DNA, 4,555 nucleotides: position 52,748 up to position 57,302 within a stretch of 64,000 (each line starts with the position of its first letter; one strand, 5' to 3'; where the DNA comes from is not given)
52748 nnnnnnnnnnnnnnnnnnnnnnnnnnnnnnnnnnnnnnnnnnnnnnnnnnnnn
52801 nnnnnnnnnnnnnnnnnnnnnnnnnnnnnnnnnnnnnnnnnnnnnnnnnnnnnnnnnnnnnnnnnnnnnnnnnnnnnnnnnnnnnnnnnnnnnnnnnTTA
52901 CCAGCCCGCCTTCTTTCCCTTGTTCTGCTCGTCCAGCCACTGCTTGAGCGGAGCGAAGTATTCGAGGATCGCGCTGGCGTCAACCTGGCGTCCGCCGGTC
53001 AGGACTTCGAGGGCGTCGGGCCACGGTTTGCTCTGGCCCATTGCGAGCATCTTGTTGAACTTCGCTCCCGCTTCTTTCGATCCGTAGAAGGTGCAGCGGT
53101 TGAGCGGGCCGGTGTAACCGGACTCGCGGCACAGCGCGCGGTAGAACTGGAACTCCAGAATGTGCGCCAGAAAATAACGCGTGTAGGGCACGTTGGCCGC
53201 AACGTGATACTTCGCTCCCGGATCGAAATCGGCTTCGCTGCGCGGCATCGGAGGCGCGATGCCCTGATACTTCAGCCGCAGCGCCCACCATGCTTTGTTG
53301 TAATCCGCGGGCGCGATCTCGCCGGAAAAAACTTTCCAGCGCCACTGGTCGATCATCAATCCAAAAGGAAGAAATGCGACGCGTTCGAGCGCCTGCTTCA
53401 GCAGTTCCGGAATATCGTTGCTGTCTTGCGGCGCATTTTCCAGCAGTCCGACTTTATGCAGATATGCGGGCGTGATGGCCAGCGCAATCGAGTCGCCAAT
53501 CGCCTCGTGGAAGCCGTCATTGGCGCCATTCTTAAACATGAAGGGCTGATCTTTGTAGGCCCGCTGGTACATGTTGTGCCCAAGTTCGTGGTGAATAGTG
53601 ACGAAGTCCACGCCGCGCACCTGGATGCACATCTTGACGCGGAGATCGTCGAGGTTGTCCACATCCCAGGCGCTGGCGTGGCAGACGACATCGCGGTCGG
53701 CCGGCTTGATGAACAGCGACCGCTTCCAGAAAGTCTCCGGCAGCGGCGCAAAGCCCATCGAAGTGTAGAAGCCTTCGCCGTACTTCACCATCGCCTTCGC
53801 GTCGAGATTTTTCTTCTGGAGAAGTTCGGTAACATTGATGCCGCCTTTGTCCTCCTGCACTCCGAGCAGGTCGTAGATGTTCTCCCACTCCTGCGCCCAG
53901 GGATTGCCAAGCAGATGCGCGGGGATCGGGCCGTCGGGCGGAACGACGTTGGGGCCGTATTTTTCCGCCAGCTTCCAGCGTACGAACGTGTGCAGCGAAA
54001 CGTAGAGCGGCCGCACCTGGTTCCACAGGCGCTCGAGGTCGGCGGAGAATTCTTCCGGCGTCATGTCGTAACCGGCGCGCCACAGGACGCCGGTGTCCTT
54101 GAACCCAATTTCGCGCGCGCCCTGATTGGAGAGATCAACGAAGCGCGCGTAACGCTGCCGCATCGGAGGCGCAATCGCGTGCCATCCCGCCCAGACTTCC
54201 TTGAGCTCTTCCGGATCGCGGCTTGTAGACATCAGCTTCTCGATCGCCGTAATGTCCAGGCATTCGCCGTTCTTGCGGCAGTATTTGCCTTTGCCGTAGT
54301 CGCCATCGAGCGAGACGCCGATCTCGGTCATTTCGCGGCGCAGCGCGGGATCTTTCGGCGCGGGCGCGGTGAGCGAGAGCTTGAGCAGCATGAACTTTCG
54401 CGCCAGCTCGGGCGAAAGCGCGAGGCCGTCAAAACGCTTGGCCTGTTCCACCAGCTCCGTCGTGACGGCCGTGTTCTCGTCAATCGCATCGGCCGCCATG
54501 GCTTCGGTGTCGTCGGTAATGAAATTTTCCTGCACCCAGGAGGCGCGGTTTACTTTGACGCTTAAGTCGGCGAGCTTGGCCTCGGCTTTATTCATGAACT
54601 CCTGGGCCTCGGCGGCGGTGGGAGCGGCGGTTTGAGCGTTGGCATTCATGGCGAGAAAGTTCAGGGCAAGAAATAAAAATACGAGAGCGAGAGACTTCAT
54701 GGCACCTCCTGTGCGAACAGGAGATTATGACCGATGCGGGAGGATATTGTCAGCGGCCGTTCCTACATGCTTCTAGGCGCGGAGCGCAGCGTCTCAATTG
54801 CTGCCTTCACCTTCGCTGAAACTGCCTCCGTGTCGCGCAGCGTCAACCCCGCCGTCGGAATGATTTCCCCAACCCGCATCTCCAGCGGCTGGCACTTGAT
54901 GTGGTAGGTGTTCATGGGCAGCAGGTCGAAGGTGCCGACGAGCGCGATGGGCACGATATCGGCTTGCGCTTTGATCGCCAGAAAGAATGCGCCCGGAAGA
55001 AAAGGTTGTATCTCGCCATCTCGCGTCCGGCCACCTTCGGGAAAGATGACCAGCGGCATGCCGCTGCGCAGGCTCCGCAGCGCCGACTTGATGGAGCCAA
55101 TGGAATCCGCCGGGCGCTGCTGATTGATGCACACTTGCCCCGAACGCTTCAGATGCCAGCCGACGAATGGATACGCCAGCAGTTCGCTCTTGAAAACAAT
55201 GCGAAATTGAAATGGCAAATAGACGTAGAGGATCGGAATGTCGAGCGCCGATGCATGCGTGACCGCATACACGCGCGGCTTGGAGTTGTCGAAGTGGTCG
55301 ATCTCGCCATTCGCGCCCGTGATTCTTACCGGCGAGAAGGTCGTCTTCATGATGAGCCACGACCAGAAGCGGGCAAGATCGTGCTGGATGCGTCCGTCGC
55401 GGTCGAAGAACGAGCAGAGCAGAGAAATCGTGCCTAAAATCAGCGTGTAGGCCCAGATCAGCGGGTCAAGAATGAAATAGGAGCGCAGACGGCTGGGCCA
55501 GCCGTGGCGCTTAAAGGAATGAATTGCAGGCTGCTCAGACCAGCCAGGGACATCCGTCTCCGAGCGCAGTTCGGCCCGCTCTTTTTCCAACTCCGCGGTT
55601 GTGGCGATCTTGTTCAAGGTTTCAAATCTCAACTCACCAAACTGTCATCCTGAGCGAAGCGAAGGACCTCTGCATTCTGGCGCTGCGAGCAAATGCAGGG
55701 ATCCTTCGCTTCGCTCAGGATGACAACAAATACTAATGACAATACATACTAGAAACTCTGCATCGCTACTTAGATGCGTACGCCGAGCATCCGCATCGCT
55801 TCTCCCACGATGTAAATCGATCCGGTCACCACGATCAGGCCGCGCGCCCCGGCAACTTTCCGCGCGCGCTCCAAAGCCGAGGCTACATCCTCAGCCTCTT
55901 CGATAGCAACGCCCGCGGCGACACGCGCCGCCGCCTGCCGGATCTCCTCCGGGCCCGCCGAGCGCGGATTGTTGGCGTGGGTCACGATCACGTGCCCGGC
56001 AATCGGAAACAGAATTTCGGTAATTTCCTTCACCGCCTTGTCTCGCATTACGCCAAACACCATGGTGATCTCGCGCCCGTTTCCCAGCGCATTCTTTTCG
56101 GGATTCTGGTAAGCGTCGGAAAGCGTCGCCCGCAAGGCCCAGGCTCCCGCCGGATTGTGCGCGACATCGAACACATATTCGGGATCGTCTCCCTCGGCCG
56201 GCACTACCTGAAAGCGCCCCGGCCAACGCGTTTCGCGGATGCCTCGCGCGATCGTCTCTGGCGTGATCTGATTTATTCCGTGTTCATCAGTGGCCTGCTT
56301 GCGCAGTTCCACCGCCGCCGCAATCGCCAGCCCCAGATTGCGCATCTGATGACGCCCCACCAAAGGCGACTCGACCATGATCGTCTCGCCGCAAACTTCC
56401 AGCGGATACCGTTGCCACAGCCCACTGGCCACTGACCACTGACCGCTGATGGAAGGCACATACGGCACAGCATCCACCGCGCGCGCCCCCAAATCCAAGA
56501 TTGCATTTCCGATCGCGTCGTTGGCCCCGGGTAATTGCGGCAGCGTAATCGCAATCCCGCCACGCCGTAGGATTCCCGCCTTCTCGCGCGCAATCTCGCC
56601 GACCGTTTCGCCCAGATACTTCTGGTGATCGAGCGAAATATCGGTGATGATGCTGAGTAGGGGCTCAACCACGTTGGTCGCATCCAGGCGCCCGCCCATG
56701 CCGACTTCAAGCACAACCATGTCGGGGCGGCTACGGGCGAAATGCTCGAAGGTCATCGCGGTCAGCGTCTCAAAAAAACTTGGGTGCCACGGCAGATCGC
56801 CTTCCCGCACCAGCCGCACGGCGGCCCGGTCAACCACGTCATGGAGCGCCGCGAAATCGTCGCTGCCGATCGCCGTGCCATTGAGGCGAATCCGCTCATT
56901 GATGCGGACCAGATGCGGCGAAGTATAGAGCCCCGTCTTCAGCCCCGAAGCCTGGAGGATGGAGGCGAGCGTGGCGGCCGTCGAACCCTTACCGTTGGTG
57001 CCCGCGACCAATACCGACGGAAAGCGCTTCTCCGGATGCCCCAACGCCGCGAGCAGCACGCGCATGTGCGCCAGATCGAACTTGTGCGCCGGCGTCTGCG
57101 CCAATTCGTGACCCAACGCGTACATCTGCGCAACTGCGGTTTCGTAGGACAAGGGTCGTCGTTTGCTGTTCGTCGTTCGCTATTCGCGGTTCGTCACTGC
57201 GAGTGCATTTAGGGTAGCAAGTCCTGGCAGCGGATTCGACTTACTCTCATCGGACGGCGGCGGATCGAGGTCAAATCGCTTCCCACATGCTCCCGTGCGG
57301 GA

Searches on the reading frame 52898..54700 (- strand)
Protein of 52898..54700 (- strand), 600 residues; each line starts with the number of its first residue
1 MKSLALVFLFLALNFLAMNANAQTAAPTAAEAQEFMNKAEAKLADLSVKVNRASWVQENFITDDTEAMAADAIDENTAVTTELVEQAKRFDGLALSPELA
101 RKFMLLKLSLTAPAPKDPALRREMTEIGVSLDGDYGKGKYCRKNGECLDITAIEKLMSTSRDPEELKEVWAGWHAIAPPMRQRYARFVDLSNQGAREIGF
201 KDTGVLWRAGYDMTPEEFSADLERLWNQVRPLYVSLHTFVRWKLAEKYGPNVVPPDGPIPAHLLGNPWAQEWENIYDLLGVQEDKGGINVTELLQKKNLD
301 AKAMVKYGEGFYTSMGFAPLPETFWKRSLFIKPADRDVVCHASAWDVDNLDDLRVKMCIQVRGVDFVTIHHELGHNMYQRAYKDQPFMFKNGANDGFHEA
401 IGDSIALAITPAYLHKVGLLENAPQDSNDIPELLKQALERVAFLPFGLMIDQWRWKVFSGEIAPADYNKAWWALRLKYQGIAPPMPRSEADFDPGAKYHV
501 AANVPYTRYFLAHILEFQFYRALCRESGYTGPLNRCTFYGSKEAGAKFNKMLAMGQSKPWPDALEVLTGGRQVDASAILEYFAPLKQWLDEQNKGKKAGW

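Call 11: search_protein_families(library=pfam, proteins=[window:52898-54700:-])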
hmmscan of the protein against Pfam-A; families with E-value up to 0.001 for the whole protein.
window:52898-54700:- (600 aa): 1 family
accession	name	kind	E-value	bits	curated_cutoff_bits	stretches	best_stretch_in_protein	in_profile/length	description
PF01401.24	Peptidase_M2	-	2e-226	753.6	23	1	28-600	3-581/581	Angiotensin-converting enzyme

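Call 56: find_encoding_contigs(protein=window:52898-54700:-, flank=10000, max_places=6)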
Protein window:52898-54700:- (600 aa): no gene with exactly this product is on record in the collection.

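Call 57: find_homologous_proteins(query=window:52898-54700:-, max_evalue=1e-50)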
Query window:52898-54700:- (600 aa): 8000 proteins with E <= 1e-50 among 8000 candidates; the best 120 are listed.
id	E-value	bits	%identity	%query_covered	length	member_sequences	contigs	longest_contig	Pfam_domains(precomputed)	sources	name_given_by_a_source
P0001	0.0e+0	1405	100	100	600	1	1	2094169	PF01401.25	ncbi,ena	-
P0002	0.0e+0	1323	93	100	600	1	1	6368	PF01401.25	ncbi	-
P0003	0.0e+0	1321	93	100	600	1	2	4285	PF01401.25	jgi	jgi:peptidyl-dipeptidase A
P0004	0.0e+0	1318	93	100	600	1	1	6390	PF01401.25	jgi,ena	-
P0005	0.0e+0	1316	93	100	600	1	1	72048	PF01401.25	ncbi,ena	-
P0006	0.0e+0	1315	92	100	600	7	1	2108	PF01401.25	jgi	jgi:peptidyl-dipeptidase A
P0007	0.0e+0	1314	92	100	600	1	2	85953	PF01401.25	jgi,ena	-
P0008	0.0e+0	1313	92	100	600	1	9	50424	PF01401.25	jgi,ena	jgi:peptidyl-dipeptidase A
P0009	0.0e+0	1311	93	100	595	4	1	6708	PF01401.25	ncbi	-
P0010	0.0e+0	1309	92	100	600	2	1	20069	PF01401.25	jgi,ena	-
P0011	0.0e+0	1309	91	100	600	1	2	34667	PF01401.25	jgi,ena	-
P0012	0.0e+0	1308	91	100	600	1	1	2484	PF01401.25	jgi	jgi:peptidyl-dipeptidase A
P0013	0.0e+0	1308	92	100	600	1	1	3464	PF01401.25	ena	-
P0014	0.0e+0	1303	93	100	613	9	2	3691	PF01401.25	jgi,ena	jgi:peptidyl-dipeptidase A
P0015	0.0e+0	1303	93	100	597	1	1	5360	PF01401.25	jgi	-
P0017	0.0e+0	1302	93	100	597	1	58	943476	PF01401.25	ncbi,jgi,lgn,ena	ncbi:MAG: M2 family metallopeptidase [Terriglobales bacterium]|jgi:peptidyl-dipeptidase A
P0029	0.0e+0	1298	91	100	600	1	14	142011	PF01401.25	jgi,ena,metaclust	jgi:peptidyl-dipeptidase A|metaclust:\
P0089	0.0e+0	1269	90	100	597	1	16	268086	PF01401.25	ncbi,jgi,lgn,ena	jgi:peptidyl-dipeptidase A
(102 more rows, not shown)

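Call 58: find_encoding_contigs(protein=P0005, flank=10000, max_places=1)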
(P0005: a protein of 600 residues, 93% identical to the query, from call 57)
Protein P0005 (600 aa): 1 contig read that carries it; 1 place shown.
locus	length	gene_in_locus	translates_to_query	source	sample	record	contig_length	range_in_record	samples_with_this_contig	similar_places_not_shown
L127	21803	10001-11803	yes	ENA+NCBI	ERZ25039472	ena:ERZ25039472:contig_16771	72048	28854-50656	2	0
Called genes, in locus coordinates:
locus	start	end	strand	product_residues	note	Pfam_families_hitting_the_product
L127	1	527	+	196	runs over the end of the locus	PF01330:RuvA_N, PF12826:HHH_2 (faint), PF21176:RecR_HhH (faint), PF00633:HHH (faint), PF14520:HHH_5, PF07499:RuvA_C (weak)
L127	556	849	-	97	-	-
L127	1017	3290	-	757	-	PF13493:DUF4118, PF13426:PAS_9, PF00512:HisKA, PF02518:HATPase_c, PF00072:Response_reg, PF07238:PilZ (weak)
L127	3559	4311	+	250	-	PF01467:CTP_transf_like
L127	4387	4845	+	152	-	PF02410:RsfS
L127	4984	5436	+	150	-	PF02590:SPOUT_MTase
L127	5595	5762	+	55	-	-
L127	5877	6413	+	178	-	PF02572:CobA_CobO_BtuR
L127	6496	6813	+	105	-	PF13717:Zn_ribbon_4 (faint), PF17848:Zn_ribbon_ACC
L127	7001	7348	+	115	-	-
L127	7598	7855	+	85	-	-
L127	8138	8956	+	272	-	PF02875:Mur_ligase_C, PF27239:FOL3_C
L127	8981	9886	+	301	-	PF01553:Acyltransferase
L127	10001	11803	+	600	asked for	PF01401:Peptidase_M2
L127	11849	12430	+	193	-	-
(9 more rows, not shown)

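Call 59: find_encoding_contigs(protein=P0017, flank=10000, max_places=1)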
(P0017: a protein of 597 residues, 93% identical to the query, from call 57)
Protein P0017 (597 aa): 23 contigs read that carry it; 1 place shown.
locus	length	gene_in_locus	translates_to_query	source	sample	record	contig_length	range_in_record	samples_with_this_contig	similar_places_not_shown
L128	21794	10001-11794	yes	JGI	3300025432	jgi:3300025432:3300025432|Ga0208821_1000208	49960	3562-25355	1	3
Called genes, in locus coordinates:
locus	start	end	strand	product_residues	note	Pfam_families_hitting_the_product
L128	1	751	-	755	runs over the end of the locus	PF13493:DUF4118 (weak), PF13426:PAS_9, PF00512:HisKA, PF02518:HATPase_c, PF07238:PilZ (faint), PF00072:Response_reg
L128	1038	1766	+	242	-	PF01467:CTP_transf_like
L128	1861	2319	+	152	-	PF02410:RsfS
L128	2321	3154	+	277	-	PF01135:PCMT (weak), PF01209:Ubie_methyltran, PF13489:Methyltransf_23, PF13847:Methyltransf_31, PF08241:Methyltransf_11, PF08242:Methyltransf_12, PF13649:Methyltransf_25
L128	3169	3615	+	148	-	PF02590:SPOUT_MTase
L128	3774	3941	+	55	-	-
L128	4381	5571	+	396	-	PF07786:HGSNAT_cat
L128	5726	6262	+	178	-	PF02572:CobA_CobO_BtuR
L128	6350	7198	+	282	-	PF13717:Zn_ribbon_4 (faint), PF17848:Zn_ribbon_ACC, PF01039:Carboxyl_trans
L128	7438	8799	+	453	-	PF08245:Mur_ligase_M, PF02875:Mur_ligase_C, PF27239:FOL3_C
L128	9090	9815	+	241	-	PF01553:Acyltransferase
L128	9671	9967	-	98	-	-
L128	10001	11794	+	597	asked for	PF01401:Peptidase_M2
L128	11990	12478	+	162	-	PF01797:Y1_Tnp (weak)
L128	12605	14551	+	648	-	PF02824:TGS, PF07973:tRNA_SAD, PF00587:tRNA-synt_2b, PF03129:HGTP_anticodon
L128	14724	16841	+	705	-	PF00009:GTP_EFTU, PF22042:EF-G_D2, PF14492:EFG_III, PF03764:EFG_IV, PF00679:EFG_C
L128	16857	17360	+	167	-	PF01850:PIN (faint)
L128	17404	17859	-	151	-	-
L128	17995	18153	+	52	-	-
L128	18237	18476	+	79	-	PF09720:Unstab_antitox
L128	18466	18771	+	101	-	PF05016:ParE_toxin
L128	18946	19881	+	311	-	PF13468:Glyoxalase_3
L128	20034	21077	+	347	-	PF05673:DUF815 (faint), PF05496:RuvB_N, PF06068:TIP49 (faint), PF01078:Mg_chelatase (faint), PF00004:AAA, PF07728:AAA_5, PF17864:AAA_lid_4, PF05491:WHD_RuvB, +3 more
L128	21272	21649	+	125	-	PF01042:Ribonuc_L-PSP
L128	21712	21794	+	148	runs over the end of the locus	PF00254:FKBP_C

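Call 60: find_encoding_contigs(protein=P0089, flank=10000, max_places=1)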
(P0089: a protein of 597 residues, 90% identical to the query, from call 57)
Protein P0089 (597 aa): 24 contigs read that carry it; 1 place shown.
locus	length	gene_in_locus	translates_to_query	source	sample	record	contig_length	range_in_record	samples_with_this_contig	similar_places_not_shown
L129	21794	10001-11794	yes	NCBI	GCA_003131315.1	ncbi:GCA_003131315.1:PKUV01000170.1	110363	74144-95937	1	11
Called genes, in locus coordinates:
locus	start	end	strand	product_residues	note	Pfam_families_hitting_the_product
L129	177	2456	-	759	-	PF13493:DUF4118, PF13188:PAS_8 (weak), PF13426:PAS_9, PF00512:HisKA, PF02518:HATPase_c, PF00072:Response_reg, PF07238:PilZ (faint)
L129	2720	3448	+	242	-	PF01467:CTP_transf_like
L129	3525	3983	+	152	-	PF02410:RsfS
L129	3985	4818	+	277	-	PF01209:Ubie_methyltran, PF01135:PCMT (weak), PF13489:Methyltransf_23, PF13847:Methyltransf_31, PF08241:Methyltransf_11, PF08242:Methyltransf_12, PF13649:Methyltransf_25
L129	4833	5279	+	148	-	PF02590:SPOUT_MTase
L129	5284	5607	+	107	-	-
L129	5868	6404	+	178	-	PF02572:CobA_CobO_BtuR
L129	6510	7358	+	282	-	PF13717:Zn_ribbon_4 (faint), PF17848:Zn_ribbon_ACC, PF01039:Carboxyl_trans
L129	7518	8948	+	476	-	PF08245:Mur_ligase_M, PF02875:Mur_ligase_C, PF27239:FOL3_C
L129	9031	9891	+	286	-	PF01553:Acyltransferase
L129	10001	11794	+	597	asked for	PF01401:Peptidase_M2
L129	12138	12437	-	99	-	-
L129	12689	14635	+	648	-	PF02824:TGS, PF07973:tRNA_SAD, PF00587:tRNA-synt_2b, PF03129:HGTP_anticodon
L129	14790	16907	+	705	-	PF00009:GTP_EFTU, PF03144:GTP_EFTU_D2 (weak), PF22042:EF-G_D2, PF14492:EFG_III, PF03764:EFG_IV, PF00679:EFG_C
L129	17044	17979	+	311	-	PF13468:Glyoxalase_3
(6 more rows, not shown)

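Call 61: find_encoding_contigs(protein=P0029, flank=10000, max_places=1)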
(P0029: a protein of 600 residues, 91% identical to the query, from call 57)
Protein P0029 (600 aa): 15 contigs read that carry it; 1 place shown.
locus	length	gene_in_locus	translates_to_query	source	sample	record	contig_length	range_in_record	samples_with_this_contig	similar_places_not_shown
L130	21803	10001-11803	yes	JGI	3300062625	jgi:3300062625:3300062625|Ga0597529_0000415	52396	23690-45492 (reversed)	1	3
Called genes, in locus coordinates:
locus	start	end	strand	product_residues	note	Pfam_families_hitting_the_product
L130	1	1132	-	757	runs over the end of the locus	PF13493:DUF4118, PF13426:PAS_9, PF00512:HisKA, PF02518:HATPase_c, PF00072:Response_reg, PF07238:PilZ (weak)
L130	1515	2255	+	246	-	PF01467:CTP_transf_like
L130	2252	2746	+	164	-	PF02410:RsfS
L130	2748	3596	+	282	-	PF01209:Ubie_methyltran, PF13489:Methyltransf_23 (weak), PF13847:Methyltransf_31, PF08241:Methyltransf_11, PF08242:Methyltransf_12, PF13649:Methyltransf_25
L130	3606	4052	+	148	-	PF02590:SPOUT_MTase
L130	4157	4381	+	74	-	-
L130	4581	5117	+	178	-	PF02572:CobA_CobO_BtuR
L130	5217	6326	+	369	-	PF00924:MS_channel_2nd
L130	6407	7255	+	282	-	PF17848:Zn_ribbon_ACC, PF01039:Carboxyl_trans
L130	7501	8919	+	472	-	PF08245:Mur_ligase_M (faint), PF02875:Mur_ligase_C, PF27239:FOL3_C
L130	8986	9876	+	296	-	PF01553:Acyltransferase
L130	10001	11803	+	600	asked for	PF01401:Peptidase_M2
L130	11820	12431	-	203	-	-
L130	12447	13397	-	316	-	PF01555:N6_N4_Mtase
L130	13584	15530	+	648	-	PF02824:TGS, PF07973:tRNA_SAD, PF00587:tRNA-synt_2b, PF03129:HGTP_anticodon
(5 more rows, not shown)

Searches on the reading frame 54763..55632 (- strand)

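Call 11: search_protein_families(library=pfam, proteins=[window:54763-55632:-])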
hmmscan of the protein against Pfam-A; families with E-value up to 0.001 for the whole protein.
window:54763-55632:- (289 aa): 1 family
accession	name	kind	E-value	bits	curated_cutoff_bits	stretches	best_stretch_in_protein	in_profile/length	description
PF01553.26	Acyltransferase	-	1.3e-24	86.9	23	1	112-231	8-131/132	Acyltransferase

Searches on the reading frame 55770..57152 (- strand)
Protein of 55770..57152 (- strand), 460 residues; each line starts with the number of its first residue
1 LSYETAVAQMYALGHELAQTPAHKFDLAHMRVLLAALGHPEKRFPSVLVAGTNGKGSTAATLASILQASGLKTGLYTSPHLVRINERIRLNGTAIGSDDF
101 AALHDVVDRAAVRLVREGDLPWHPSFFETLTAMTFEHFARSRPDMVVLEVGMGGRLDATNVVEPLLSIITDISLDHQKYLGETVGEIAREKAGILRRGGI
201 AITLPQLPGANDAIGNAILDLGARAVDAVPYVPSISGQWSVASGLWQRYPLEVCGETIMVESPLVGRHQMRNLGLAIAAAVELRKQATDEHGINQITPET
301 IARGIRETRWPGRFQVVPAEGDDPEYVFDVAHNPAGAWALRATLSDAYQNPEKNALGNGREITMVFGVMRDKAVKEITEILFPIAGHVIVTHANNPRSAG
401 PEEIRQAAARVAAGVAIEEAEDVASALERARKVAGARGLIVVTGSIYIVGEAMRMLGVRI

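Call 11: search_protein_families(library=pfam, proteins=[window:55770-57152:-])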
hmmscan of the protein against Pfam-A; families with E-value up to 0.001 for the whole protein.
window:55770-57152:- (460 aa): 2 families
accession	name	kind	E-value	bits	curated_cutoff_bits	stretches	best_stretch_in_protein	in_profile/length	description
PF02875.26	Mur_ligase_C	-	2e-17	64.7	28.4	1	312-445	1-126/127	Mur ligase, glutamate ligase domain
PF08245.18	Mur_ligase_M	-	3.9e-11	43.7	24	1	133-280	47-200/200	Mur ligase middle domain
